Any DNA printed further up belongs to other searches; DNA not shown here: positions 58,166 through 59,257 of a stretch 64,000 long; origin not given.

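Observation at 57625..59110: Multi-TM membrane protein followed immediately by a papain-like C1 cysteine peptidase: unusual lysis cassette or effector pair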

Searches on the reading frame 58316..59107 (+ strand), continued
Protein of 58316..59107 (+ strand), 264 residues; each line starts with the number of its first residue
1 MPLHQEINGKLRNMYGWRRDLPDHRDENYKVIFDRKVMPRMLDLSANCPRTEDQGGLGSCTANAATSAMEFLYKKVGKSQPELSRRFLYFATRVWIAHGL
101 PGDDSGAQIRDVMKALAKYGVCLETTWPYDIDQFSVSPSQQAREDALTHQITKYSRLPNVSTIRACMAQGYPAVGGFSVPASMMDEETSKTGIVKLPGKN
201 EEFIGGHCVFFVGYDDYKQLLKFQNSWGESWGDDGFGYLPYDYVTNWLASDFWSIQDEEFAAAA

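Call 72: find_related_loci(query=A3, collection=genome_contigs, flank=6000)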
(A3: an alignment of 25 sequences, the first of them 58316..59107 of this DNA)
Query A3 (264 aa) in genome_contigs; peptide patterns used: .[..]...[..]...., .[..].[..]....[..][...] (x = any residue, [..] = any of these).
388 stretches matched a pattern; 292 encode a relative of the query (tblastn E <= 1e-3); the best 80 are kept; 80 distinct loci.
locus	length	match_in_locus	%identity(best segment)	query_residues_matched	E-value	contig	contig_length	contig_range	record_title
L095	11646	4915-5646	46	15-256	2e-67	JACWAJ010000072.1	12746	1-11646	MAG: bacterium isolate B_DOR_08 k141_449244, whole genome shotgun sequence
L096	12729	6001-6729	44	16-256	1e-58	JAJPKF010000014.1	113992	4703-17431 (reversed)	MAG: Proteobacteria bacterium isolate Centralia_MAG_67 k107_33367235, whole genome shotgun sequence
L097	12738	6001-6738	45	15-258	3e-58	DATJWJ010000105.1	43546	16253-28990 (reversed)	MAG TPA_asm: Bryobacteraceae bacterium isolate SMAG_U15096 k141_2784872, whole genome shotgun sequence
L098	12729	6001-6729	42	15-255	1e-57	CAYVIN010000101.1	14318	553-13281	MAG TPA_asm: uncultured Sulfuricella sp. isolate SRP302447_co3_331 genome assembly, contig: NODE_11789_length_14318_cov_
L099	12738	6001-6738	44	15-258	4e-57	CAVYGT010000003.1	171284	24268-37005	MAG: Terriglobia bacterium isolate MFD05377.bin.1.65 genome assembly, contig: contig_100368, whole genome shotgun sequen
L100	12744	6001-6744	41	15-257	3e-55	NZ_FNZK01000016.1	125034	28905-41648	Propionispira arboris strain DSM 2179, whole genome shotgun sequence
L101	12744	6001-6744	41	15-257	8e-55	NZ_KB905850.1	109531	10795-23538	Propionispira raffinosivorans DSM 20765 F606DRAFT_scaffold00012.12, whole genome shotgun sequence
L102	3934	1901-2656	40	12-263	7e-54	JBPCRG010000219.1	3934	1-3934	MAG: Thermomicrobiales bacterium isolate TH_ant_mag_228 k127_6987504, whole genome shotgun sequence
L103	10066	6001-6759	39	6-256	1e-53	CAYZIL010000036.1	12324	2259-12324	MAG TPA_asm: uncultured Faecalibacterium sp. isolate SRP294416_co3_92 genome assembly, contig: NODE_9863_length_12324_co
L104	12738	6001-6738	43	15-258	2e-52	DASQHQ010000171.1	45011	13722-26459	MAG TPA_asm: Bryobacteraceae bacterium isolate SMAG_U11837 k141_500991, whole genome shotgun sequence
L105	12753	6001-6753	42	16-259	3e-52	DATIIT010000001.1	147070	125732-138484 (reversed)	MAG TPA_asm: Candidatus Saccharimonadales bacterium isolate SMAG_U15672 k141_444981, whole genome shotgun sequence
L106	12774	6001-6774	38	5-254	2e-49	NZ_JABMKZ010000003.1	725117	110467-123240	Paenibacillus alba strain LMG 31323 NODE_2_length_725117_cov_19.004458, whole genome shotgun sequence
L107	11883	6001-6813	38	16-258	2e-49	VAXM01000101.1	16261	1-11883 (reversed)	MAG: Actinobacteria bacterium isolate AC_32 14_1009_16_40cm_scaffold_13690, whole genome shotgun sequence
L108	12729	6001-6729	41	16-256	4e-49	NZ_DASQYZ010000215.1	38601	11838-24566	MAG: Oligoflexus sp. isolate SMAG_U11078 k141_168104, whole genome shotgun sequence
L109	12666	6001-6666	38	36-256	3e-49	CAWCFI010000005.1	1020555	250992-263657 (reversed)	MAG: uncultured Acidobacteriota bacterium isolate MFD09368.bin.2.49 genome assembly, contig: contig_24362, whole genome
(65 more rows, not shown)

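Call 82: predict_structure(alignment_id=A3)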
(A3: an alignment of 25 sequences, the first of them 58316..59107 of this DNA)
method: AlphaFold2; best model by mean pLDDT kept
length: 264 residues; sequences in the alignment: 25
mean_pLDDT: 90.8   pTM: 0.89
mean pLDDT of the five models: 90.8, 89.9, 89.8, 89.7, 89.1
residues with pLDDT >= 90: 191; 70-90: 61; 50-70: 10; < 50: 2
segments of 3 or more residues with pLDDT < 50: none
pLDDT, mean of each block of 10 residues (from residue 1): 70 72 83 81 96 86 97 94 96 95 90 97 94 94 97 95 95 95 93 92 92 98 94 96 93 89 57
secondary structure, 60 per line:
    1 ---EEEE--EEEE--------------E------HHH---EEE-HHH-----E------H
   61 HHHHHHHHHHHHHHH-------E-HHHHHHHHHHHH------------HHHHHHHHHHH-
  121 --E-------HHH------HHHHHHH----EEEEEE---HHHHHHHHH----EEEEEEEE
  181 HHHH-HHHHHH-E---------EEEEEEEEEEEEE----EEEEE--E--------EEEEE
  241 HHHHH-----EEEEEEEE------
elements in order: E4-7 E10-13 E41-43 H60-75 H85-96 H109-119 H140-146 E151-156 H160-168 E173-180 H181-184 H186-191 E203-215 E220-224 E236-240 H241-245 E251-258

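Call 84: fold_search(model_id=the predicted structure, library=pdb)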
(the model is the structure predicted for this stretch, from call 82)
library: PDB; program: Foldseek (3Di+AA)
matches with E <= 10: 500; with E <= 0.001: 304
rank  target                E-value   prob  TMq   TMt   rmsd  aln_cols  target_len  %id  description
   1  3ois_B                2.7e-25  1.00  0.81  0.81   2.8       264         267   38  Crystal Structure Xylellain, a cysteine protease from Xylella fastidiosa (released 2011-08-03)
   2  3ois_A                6.4e-25  1.00  0.82  0.81   2.9       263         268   38  Crystal Structure Xylellain, a cysteine protease from Xylella fastidiosa (released 2011-08-03)
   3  5vpk_A                3.7e-14  1.00  0.68  0.80   3.6       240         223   22  CRYSTAL STRUCTURE OF MITE ALLERGEN DER F 1 (released 2017-05-24)
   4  1yal                  4.4e-14  1.00  0.58  0.69   4.9       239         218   20  CARICA PAPAYA CHYMOPAPAIN AT 1.7 ANGSTROMS RESOLUTION (released 1996-12-23)
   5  2bdz_A                5.0e-14  1.00  0.58  0.70   4.6       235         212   19  Mexicain from Jacaratia mexicana (released 2006-10-03)
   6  5vcn_A                9.2e-14  1.00  0.67  0.78   3.6       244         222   20  THE CRYSTAL STRUCTURE OF DER P 1 ALLERGEN COMPLEXED WITH FAB FRAGMENT OF MAB 5H8 (released 2017-04-26)
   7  3hhi_A                1.2e-13  1.00  0.68  0.69   5.2       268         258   18  Crystal Structure of Cathepsin B from T. brucei in complex with CA074 (released 2010-05-26)
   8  3f75_A                1.5e-13  1.00  0.59  0.69   4.8       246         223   22  Activated Toxoplasma gondii cathepsin L (TgCPL) in complex with its propeptide (released 2008-11-25)
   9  4qrv_B                2.8e-13  1.00  0.62  0.55   3.9       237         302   20  Crystal structure of I86F mutant of papain (released 2015-08-12)
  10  7pck_A                3.1e-13  1.00  0.70  0.60   3.8       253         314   20  CRYSTAL STRUCTURE OF WILD TYPE HUMAN PROCATHEPSIN K (released 1999-10-25)
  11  3qt4                  3.1e-13  1.00  0.67  0.59   4.1       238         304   19  Structure of digestive procathepsin L 3 of Tenebrio molitor larval midgut (released 2012-02-22)
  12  6yyp_BBB              3.5e-13  1.00  0.65  0.76   4.1       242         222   19  Structure of Cathepsin S in complex with Compound 2 (released 2021-05-12)
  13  1stf_E                4.2e-13  1.00  0.62  0.76   3.8       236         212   19  THE REFINED 2.4 ANGSTROMS X-RAY CRYSTAL STRUCTURE OF RECOMBINANT HUMAN STEFIN B IN COMPLEX WITH THE CYSTEINE PROTEINAS (released 1994-01-31)
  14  4bs5                  4.5e-13  1.00  0.64  0.75   4.1       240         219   20  MOUSE CATHEPSIN S WITH COVALENT LIGAND (released 2013-11-27)
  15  3ioq                  4.5e-13  1.00  0.62  0.75   3.9       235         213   19  Crystal structure of the Carica candamarcensis cysteine protease CMS1MS2 in complex with E-64. (released 2010-02-16)
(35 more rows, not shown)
